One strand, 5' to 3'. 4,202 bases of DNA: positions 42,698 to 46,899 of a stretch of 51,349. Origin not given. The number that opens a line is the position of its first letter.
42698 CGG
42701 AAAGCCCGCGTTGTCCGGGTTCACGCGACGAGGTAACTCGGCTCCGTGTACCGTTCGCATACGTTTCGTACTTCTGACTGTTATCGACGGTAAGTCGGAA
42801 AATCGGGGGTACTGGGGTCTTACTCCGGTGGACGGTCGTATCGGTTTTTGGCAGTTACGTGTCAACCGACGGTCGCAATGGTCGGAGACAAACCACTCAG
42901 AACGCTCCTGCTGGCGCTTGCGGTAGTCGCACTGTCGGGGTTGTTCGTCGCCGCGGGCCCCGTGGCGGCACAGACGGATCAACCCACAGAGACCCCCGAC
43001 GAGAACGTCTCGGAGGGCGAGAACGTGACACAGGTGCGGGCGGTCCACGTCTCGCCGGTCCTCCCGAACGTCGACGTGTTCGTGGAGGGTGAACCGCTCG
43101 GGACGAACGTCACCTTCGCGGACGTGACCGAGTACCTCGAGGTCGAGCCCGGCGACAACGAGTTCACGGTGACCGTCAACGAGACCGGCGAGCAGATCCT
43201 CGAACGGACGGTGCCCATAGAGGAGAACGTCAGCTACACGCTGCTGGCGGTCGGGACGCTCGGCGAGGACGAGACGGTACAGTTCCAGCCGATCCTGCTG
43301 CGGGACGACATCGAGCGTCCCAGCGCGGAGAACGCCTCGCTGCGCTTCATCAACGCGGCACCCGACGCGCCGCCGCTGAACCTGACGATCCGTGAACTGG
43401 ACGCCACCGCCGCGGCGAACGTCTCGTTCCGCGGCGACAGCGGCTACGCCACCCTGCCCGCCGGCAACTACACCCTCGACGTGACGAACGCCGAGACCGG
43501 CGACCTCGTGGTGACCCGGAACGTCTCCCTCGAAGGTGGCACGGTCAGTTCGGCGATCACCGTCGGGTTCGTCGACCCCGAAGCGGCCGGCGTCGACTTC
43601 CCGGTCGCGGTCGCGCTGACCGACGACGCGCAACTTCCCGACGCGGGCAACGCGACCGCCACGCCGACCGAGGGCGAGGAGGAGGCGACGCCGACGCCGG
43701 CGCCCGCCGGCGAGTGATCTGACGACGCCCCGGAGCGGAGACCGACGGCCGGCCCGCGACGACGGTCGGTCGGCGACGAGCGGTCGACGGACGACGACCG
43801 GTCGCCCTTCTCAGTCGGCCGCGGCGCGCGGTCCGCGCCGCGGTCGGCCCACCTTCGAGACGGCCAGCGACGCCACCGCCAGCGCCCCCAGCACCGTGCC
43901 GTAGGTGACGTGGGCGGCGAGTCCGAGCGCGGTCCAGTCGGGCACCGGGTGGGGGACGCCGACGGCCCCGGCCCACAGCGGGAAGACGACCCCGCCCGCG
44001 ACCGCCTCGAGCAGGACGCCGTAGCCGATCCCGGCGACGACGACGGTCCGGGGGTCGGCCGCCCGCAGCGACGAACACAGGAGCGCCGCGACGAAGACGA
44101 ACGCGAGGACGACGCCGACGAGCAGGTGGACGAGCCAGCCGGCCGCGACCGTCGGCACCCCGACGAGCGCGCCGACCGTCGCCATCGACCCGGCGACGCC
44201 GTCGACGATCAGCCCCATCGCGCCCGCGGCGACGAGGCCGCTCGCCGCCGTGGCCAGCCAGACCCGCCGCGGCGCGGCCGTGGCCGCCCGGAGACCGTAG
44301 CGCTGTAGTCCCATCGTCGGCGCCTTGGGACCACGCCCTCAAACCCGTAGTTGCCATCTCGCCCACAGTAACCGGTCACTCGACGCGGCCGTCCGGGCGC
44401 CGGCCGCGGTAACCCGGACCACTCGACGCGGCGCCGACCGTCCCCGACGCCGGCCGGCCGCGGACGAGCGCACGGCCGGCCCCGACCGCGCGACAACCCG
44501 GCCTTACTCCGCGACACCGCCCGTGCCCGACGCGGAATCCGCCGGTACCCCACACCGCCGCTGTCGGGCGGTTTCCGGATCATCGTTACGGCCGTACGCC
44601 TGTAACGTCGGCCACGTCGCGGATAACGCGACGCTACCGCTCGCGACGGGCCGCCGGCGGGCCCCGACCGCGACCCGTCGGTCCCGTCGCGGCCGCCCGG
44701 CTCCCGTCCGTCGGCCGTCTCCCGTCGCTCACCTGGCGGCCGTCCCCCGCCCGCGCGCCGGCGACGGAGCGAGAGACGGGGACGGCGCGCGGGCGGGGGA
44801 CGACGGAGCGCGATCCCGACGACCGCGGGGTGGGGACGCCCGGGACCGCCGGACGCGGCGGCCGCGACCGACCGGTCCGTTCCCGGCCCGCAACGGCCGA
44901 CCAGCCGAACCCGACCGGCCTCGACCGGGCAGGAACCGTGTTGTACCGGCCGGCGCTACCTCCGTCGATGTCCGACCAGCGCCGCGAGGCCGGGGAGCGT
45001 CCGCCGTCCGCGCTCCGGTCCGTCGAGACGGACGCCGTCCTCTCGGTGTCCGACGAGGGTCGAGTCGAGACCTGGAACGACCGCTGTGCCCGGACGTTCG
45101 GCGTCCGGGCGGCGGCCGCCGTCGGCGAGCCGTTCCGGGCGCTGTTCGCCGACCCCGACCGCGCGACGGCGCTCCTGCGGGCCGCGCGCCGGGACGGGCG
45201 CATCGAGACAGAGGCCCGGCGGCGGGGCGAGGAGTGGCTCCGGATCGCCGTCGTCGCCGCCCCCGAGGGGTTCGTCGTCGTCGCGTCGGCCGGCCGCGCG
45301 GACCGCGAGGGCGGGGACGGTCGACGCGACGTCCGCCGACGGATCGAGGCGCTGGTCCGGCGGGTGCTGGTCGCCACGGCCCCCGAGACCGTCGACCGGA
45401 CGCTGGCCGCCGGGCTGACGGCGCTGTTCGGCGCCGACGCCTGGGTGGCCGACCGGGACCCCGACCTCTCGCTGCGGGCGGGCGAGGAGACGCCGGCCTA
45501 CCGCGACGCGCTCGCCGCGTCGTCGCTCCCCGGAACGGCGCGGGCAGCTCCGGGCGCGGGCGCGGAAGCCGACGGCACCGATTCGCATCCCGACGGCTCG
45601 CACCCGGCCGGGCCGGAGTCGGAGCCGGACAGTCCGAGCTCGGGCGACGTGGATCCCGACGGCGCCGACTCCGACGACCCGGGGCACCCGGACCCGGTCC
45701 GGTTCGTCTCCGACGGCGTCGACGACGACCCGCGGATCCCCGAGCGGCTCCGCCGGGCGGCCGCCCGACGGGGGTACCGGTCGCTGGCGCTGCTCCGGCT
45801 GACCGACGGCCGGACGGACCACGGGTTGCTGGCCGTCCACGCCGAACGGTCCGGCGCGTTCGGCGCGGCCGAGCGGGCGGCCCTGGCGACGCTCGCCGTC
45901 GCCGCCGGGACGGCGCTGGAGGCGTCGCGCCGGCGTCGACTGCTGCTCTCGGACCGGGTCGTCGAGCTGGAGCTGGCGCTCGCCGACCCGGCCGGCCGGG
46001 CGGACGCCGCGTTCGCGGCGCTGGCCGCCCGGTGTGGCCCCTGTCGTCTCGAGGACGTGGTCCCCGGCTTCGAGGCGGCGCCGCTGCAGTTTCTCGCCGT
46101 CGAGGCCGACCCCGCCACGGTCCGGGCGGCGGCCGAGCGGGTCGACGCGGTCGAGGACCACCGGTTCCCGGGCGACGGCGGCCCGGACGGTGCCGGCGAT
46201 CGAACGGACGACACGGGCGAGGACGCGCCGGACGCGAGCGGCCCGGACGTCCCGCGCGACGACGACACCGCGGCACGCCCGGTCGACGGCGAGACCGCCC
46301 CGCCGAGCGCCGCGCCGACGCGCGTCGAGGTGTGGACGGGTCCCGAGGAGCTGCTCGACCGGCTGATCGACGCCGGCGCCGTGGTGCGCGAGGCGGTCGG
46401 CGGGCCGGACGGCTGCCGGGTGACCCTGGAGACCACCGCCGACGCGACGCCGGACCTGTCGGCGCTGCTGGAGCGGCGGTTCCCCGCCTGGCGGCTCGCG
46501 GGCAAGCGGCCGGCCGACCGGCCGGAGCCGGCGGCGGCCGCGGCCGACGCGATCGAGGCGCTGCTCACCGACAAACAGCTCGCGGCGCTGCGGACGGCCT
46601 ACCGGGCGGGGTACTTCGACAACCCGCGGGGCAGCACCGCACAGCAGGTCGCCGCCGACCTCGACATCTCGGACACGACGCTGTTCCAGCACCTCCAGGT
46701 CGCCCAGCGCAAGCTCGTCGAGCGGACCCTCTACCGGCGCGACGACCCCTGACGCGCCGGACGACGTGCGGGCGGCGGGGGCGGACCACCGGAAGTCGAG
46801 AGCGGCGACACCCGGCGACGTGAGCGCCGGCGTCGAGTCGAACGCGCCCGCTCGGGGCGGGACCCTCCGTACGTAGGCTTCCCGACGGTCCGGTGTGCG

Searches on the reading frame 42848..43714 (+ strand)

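Call 59: search_protein_families(library=pfam, proteins=[window:42848-43714:+], max_evalue=0.001)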
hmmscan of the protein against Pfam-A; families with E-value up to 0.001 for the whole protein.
window:42848-43714:+ (289 aa): 1 family
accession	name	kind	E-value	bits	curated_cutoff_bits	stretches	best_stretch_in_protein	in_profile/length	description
PF14344.12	DUF4397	-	1.3e-37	129.4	30.6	2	62-179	2-118/119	Domain of unknown function (DUF4397)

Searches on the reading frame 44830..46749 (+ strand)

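Call 59: search_protein_families(library=pfam, proteins=[window:44830-46749:+], max_evalue=0.001)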
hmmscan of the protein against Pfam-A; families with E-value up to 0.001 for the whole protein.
window:44830-46749:+ (640 aa): 4 families
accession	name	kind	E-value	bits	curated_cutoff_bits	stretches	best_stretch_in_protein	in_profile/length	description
PF04967.18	HTH_10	-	8.4e-19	67.6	23.1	1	579-631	1-53/53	HTH DNA binding domain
PF15915.11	BAT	-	4e-13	49.9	25.8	1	375-570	1-152/156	GAF and HTH_10 associated domain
PF13426.13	PAS_9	-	0.00064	20.4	27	0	68-138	2-76/103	PAS domain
PF01590.32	GAF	-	0.0007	20.6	22.4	0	287-363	62-133/133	GAF domain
